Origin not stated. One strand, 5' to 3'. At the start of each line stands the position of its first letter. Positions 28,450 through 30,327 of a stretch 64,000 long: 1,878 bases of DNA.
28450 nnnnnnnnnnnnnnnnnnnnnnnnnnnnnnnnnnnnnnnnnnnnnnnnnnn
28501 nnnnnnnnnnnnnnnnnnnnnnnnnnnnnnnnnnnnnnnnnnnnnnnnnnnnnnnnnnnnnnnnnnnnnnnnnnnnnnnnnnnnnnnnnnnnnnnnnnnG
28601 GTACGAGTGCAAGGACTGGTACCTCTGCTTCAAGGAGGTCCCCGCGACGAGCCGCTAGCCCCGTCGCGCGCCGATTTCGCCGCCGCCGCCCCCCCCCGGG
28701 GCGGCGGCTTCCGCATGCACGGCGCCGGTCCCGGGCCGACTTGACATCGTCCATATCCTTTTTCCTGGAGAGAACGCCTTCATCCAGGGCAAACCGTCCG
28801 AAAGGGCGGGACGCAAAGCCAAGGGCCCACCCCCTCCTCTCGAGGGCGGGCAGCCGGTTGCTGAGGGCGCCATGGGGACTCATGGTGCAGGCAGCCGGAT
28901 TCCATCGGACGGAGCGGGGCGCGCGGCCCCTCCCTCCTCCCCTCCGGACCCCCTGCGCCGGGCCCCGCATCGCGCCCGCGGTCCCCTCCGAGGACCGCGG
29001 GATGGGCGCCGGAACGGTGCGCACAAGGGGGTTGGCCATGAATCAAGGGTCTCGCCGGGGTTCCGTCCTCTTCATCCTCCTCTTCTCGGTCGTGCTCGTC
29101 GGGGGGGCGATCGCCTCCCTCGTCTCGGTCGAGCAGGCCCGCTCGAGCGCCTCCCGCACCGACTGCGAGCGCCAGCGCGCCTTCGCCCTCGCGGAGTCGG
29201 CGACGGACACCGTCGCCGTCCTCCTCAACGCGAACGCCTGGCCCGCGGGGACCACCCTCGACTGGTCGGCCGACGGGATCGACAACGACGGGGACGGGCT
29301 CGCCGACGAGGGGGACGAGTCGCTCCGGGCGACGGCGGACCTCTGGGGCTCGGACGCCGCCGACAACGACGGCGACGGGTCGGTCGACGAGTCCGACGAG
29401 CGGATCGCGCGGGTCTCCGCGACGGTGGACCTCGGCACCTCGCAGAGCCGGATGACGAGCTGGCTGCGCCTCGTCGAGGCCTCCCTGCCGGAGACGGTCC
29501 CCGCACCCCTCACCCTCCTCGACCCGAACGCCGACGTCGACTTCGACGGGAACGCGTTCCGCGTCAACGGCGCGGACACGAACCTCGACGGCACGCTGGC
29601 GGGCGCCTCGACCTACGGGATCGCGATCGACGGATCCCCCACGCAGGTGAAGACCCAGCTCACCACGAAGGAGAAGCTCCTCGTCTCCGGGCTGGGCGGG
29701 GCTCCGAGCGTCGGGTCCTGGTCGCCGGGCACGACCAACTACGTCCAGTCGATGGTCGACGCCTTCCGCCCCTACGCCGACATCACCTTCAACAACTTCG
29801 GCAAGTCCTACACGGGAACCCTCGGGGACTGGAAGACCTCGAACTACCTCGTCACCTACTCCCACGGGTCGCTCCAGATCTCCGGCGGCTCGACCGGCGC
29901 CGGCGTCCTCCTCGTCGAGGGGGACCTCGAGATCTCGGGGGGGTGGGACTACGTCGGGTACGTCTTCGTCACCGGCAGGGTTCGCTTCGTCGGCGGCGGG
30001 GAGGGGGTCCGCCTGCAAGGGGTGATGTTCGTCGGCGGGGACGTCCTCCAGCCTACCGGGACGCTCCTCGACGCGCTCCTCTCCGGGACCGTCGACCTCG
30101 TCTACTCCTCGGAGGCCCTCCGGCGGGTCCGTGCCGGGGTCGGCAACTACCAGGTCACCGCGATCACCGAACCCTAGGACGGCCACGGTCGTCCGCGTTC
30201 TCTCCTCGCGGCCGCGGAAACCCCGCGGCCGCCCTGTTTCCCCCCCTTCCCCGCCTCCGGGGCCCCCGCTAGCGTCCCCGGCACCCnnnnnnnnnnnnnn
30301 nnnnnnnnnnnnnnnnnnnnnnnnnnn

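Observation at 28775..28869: Unannotated c-di-GMP-I (GEMM-I) riboswitch hidden under a spurious ORF extension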

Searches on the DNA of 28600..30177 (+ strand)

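Call 4: search_rna_families(source=window, start=28600, end=29100, threshold=evalue, max_evalue=10, show_alignments=5)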
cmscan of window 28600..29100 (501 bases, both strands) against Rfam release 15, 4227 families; matches with E-value up to 10: 4.
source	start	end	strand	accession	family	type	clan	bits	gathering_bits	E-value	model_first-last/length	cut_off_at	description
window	28779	28866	+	RF03167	c-di-GMP-I-GGC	Cis-reg; riboswitch;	CL00126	61.4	59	3.7e-14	1-80/80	no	c-di-GMP-I-GGC riboswitch aptamer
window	29068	29090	-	RF02153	NBR2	Gene; lncRNA;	-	17.1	40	5.8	41-63/63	no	Neighbour of BRCA1 gene 2 converved region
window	28760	28877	+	RF02206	WT1-AS_4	Gene; lncRNA;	-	15.3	60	1.2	1-134/134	no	WT1 antisense RNA conserved region 4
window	28795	28911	-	RF00603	SNORD23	Gene; snRNA; snoRNA; CD-box;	-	13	64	8.5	1-110/110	no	Small nucleolar RNA SNORD23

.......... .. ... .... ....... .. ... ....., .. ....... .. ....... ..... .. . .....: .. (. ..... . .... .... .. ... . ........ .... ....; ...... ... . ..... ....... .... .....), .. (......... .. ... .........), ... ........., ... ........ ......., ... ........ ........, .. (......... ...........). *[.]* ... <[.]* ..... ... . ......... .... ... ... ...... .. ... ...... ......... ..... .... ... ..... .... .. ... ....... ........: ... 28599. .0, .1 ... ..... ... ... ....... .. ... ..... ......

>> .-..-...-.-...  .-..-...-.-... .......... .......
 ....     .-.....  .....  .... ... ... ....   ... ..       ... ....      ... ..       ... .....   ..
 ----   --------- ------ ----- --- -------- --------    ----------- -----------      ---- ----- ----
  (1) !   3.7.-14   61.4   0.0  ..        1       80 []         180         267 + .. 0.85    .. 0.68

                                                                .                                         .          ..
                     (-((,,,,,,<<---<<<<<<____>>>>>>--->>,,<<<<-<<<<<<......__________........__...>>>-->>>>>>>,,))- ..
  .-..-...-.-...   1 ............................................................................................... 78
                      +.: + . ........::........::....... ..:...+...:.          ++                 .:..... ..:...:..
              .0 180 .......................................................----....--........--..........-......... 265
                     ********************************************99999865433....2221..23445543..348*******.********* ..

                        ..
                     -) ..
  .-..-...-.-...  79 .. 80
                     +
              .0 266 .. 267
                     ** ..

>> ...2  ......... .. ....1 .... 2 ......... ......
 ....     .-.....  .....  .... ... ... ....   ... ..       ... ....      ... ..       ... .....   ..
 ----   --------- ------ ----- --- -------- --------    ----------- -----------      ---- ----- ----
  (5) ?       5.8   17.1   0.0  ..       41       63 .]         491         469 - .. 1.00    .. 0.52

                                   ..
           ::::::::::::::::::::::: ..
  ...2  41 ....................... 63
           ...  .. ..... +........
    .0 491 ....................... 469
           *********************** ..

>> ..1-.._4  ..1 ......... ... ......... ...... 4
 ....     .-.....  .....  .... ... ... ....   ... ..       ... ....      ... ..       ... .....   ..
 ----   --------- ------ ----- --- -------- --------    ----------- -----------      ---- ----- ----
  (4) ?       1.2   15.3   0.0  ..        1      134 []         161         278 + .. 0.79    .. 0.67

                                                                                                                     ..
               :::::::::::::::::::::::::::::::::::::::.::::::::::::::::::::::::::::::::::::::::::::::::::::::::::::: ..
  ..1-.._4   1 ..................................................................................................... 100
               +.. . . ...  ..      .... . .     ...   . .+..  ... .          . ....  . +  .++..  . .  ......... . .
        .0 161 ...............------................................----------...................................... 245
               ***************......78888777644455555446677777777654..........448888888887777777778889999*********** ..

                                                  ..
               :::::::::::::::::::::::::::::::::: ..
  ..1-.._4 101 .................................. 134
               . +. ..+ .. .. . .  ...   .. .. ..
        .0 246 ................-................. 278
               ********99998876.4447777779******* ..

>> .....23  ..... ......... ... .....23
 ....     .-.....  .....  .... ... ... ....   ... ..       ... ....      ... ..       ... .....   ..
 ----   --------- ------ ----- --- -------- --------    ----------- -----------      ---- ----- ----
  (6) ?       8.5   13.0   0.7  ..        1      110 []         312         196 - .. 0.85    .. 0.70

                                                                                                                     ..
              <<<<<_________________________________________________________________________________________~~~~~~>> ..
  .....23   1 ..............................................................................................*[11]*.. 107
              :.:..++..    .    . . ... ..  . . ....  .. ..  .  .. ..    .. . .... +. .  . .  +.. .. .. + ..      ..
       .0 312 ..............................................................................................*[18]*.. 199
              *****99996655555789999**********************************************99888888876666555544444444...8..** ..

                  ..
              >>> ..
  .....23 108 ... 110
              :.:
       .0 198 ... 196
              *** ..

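Call 20: search_rna_families(sources=[L001, L002, L004], threshold=gathering, show_alignments=3)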
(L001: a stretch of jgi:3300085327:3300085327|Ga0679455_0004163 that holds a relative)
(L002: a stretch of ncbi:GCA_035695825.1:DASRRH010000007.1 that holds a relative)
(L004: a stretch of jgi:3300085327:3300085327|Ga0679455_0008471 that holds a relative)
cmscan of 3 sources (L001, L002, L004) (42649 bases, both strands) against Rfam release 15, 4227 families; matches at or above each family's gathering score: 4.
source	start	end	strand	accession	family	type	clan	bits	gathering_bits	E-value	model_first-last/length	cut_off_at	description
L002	7646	7816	+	RF02001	group-II-D1D4-3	Intron;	CL00102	123.2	32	5.2e-25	1-170/170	no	Group II catalytic intron D1-D4-3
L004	5374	5460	+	RF03167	c-di-GMP-I-GGC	Cis-reg; riboswitch;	CL00126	62.2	59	1.8e-12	1-80/80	no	c-di-GMP-I-GGC riboswitch aptamer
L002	7853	7942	+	RF01998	group-II-D1D4-1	Intron;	CL00102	48.3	35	8.3e-06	1-84/84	no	Group II catalytic intron D1-D4-1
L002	9428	9500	+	RF00029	Intron_gpII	Intron;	-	44.2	40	1.3e-05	1-77/77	no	Group II catalytic intron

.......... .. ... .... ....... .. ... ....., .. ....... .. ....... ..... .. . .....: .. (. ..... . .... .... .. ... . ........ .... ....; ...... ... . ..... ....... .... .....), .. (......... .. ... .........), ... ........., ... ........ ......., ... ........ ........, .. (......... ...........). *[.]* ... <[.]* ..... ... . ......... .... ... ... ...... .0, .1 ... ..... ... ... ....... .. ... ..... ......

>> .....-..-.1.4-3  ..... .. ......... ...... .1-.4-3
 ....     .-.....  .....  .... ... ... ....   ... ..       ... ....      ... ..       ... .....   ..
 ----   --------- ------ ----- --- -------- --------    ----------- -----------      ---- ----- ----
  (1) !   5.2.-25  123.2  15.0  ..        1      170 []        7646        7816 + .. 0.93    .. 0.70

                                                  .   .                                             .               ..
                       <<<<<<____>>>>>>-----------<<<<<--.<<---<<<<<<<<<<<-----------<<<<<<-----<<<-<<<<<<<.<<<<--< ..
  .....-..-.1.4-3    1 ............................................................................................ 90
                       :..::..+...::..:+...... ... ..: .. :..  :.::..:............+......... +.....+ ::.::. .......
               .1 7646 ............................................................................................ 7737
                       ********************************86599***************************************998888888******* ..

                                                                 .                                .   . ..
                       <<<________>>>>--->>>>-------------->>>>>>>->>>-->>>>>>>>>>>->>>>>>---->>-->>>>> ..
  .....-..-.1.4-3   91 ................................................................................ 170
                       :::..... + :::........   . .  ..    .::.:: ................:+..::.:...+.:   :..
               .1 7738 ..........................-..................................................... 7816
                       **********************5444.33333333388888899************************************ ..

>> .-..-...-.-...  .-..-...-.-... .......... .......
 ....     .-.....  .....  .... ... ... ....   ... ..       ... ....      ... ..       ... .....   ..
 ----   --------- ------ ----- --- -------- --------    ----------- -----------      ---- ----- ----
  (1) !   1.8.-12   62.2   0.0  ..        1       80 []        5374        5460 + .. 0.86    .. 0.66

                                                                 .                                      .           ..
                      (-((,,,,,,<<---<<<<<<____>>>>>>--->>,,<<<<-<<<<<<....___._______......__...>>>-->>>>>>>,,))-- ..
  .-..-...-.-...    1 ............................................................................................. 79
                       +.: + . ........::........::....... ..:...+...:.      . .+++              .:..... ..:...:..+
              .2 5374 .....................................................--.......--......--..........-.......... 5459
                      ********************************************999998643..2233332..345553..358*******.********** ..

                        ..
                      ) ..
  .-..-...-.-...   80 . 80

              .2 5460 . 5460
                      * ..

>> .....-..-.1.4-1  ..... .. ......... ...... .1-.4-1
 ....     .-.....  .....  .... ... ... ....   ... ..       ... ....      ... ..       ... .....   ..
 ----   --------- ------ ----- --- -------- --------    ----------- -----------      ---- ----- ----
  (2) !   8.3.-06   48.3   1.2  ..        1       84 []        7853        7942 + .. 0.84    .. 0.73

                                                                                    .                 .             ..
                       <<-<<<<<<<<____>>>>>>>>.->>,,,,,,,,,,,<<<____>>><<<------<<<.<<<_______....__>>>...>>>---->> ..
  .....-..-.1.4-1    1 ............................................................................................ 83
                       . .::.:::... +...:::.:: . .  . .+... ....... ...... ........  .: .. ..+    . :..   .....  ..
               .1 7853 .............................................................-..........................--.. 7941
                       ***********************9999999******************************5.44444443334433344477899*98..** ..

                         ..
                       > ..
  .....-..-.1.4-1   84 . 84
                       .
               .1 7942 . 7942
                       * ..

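Call 31: search_rna_families(sources=[L245, L246, L021, L022, L024, L034, L041, L060, L069, L081, L082, L061, L031, L047, L052, L083, L049, L167, L183, L126], threshold=gathering, show_alignments=2)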
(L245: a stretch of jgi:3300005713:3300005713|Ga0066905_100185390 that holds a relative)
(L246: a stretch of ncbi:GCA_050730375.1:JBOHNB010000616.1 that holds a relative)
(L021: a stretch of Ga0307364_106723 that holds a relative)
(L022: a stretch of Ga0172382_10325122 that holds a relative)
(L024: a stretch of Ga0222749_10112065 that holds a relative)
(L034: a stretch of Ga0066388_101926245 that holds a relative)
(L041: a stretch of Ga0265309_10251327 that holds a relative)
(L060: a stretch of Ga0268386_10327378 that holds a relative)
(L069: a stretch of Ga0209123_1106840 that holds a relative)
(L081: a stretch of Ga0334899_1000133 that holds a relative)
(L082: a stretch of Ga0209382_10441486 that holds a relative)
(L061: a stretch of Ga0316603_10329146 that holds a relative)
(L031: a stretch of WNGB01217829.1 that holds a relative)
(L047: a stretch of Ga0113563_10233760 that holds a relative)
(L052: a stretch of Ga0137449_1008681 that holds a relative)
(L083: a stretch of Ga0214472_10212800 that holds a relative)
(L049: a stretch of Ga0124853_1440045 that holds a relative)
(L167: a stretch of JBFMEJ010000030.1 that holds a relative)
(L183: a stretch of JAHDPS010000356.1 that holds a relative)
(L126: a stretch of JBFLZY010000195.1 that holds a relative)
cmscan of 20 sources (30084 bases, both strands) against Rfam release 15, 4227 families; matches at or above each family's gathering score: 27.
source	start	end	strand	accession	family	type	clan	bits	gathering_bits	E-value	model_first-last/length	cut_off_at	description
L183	243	327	-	RF01051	c-di-GMP-I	Cis-reg; riboswitch;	CL00126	88.9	35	1.3e-16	1-87/87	no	c-di-GMP-I riboswitch aptamer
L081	148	231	+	RF01051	c-di-GMP-I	Cis-reg; riboswitch;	CL00126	86.1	35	6.1e-16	1-87/87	no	c-di-GMP-I riboswitch aptamer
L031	1257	1348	-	RF01051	c-di-GMP-I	Cis-reg; riboswitch;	CL00126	81.3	35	9.3e-15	1-87/87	no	c-di-GMP-I riboswitch aptamer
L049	1469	1556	+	RF03167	c-di-GMP-I-GGC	Cis-reg; riboswitch;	CL00126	80.2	59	8.6e-18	1-80/80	no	c-di-GMP-I-GGC riboswitch aptamer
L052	106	199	+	RF03167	c-di-GMP-I-GGC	Cis-reg; riboswitch;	CL00126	77.2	59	6.3e-17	1-80/80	no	c-di-GMP-I-GGC riboswitch aptamer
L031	1090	1180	-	RF03167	c-di-GMP-I-GGC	Cis-reg; riboswitch;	CL00126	76.6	59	9.2e-17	1-80/80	no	c-di-GMP-I-GGC riboswitch aptamer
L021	637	723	-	RF03167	c-di-GMP-I-GGC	Cis-reg; riboswitch;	CL00126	76.2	59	1.2e-16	1-80/80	no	c-di-GMP-I-GGC riboswitch aptamer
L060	114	201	-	RF03167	c-di-GMP-I-GGC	Cis-reg; riboswitch;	CL00126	75.4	59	2.2e-16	1-80/80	no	c-di-GMP-I-GGC riboswitch aptamer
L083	96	186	+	RF03167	c-di-GMP-I-GGC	Cis-reg; riboswitch;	CL00126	74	59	5.5e-16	1-80/80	no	c-di-GMP-I-GGC riboswitch aptamer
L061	325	409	+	RF03167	c-di-GMP-I-GGC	Cis-reg; riboswitch;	CL00126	73.3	59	8.6e-16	1-80/80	no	c-di-GMP-I-GGC riboswitch aptamer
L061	1244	1314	-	RF00005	tRNA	Gene; tRNA;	CL00001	72.5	29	3e-14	1-71/71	no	tRNA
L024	163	251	+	RF03167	c-di-GMP-I-GGC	Cis-reg; riboswitch;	CL00126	72.3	59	1.6e-15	1-80/80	no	c-di-GMP-I-GGC riboswitch aptamer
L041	894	1008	-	RF03167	c-di-GMP-I-GGC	Cis-reg; riboswitch;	CL00126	71.6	59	2.6e-15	1-80/80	no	c-di-GMP-I-GGC riboswitch aptamer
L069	905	992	+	RF01051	c-di-GMP-I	Cis-reg; riboswitch;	CL00126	71.3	35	2.5e-12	1-87/87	no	c-di-GMP-I riboswitch aptamer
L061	1160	1233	-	RF00005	tRNA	Gene; tRNA;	CL00001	70.4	29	1.2e-13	1-71/71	no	tRNA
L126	454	627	+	RF01051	c-di-GMP-I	Cis-reg; riboswitch;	CL00126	70.3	35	4.4e-12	1-87/87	no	c-di-GMP-I riboswitch aptamer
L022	406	507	+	RF03167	c-di-GMP-I-GGC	Cis-reg; riboswitch;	CL00126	69.9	59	7.8e-15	1-80/80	no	c-di-GMP-I-GGC riboswitch aptamer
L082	1167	1263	-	RF03167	c-di-GMP-I-GGC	Cis-reg; riboswitch;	CL00126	69.4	59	1.1e-14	1-80/80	no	c-di-GMP-I-GGC riboswitch aptamer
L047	1492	1579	-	RF03167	c-di-GMP-I-GGC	Cis-reg; riboswitch;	CL00126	67.2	59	4.8e-14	1-80/80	no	c-di-GMP-I-GGC riboswitch aptamer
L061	841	913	-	RF00005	tRNA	Gene; tRNA;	CL00001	67.1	29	9.5e-13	1-71/71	no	tRNA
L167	650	820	-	RF01051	c-di-GMP-I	Cis-reg; riboswitch;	CL00126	66.7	35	3.5e-11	1-87/87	no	c-di-GMP-I riboswitch aptamer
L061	1056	1129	-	RF00005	tRNA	Gene; tRNA;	CL00001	66.1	29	1.8e-12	1-71/71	no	tRNA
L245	141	226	+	RF03167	c-di-GMP-I-GGC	Cis-reg; riboswitch;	CL00126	62.9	59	8e-13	1-80/80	no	c-di-GMP-I-GGC riboswitch aptamer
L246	85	171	+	RF01051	c-di-GMP-I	Cis-reg; riboswitch;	CL00126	61.4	35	6.6e-10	1-87/87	no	c-di-GMP-I riboswitch aptamer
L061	934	1005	-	RF00005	tRNA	Gene; tRNA;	CL00001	60.9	29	4.8e-11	1-71/71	no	tRNA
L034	1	70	-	RF01051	c-di-GMP-I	Cis-reg; riboswitch;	CL00126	46.7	35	2.6e-06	1-76/87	3'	c-di-GMP-I riboswitch aptamer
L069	651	743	-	RF02004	group-II-D1D4-5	Intron;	CL00102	46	34.5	5.2e-07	1-201/201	no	Group II catalytic intron D1-D4-5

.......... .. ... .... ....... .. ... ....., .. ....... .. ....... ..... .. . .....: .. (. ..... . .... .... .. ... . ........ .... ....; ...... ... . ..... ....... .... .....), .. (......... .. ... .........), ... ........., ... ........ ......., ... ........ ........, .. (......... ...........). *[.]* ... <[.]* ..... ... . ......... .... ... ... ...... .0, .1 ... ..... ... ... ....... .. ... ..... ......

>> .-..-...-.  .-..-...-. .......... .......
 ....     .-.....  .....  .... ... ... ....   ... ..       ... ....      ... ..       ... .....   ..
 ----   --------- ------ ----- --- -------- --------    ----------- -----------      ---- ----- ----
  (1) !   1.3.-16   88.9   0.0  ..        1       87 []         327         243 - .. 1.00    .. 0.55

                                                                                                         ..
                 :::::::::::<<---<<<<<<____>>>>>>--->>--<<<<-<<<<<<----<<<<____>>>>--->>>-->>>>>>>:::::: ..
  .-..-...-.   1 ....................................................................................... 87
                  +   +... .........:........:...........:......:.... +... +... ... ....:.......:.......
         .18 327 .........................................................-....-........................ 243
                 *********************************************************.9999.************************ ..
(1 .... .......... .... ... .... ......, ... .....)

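Call 33: search_rna_families(source=L246, start=1, end=400, threshold=gathering, show_alignments=2)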
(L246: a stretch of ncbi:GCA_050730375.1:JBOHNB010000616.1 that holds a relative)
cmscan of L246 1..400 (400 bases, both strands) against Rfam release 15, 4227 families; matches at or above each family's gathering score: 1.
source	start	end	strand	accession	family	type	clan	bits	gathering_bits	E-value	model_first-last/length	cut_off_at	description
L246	85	171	+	RF01051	c-di-GMP-I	Cis-reg; riboswitch;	CL00126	61.4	35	8.7e-12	1-87/87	no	c-di-GMP-I riboswitch aptamer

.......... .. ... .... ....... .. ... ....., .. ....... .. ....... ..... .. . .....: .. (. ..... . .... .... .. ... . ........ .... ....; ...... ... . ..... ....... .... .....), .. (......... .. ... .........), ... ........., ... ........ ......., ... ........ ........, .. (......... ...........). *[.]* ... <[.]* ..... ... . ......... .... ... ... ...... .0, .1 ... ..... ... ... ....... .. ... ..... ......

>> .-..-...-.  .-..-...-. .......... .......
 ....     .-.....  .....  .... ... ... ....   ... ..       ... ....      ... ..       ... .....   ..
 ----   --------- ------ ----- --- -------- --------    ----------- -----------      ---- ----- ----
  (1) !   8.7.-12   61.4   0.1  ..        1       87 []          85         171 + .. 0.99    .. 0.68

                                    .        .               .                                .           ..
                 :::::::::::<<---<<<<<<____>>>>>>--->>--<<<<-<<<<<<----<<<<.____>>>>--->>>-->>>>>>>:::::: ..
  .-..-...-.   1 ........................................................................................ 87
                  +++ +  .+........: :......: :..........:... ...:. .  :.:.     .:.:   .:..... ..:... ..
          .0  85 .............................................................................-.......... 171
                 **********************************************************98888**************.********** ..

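Call 41: search_rna_families(sources=[L001, L002, L247], threshold=evalue, max_evalue=0.1)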
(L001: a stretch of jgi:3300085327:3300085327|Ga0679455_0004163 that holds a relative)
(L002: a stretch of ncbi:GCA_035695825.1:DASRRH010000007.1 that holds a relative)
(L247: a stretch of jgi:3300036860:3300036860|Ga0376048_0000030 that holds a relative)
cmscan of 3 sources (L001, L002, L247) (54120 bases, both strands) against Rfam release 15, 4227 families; matches with E-value up to 0.1: 3.
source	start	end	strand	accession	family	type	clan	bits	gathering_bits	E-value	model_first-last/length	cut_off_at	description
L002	7646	7816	+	RF02001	group-II-D1D4-3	Intron;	CL00102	123.2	32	6.6e-25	1-170/170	no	Group II catalytic intron D1-D4-3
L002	7853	7942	+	RF01998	group-II-D1D4-1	Intron;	CL00102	48.3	35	1e-05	1-84/84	no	Group II catalytic intron D1-D4-1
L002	9428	9500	+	RF00029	Intron_gpII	Intron;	-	44.2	40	1.7e-05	1-77/77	no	Group II catalytic intron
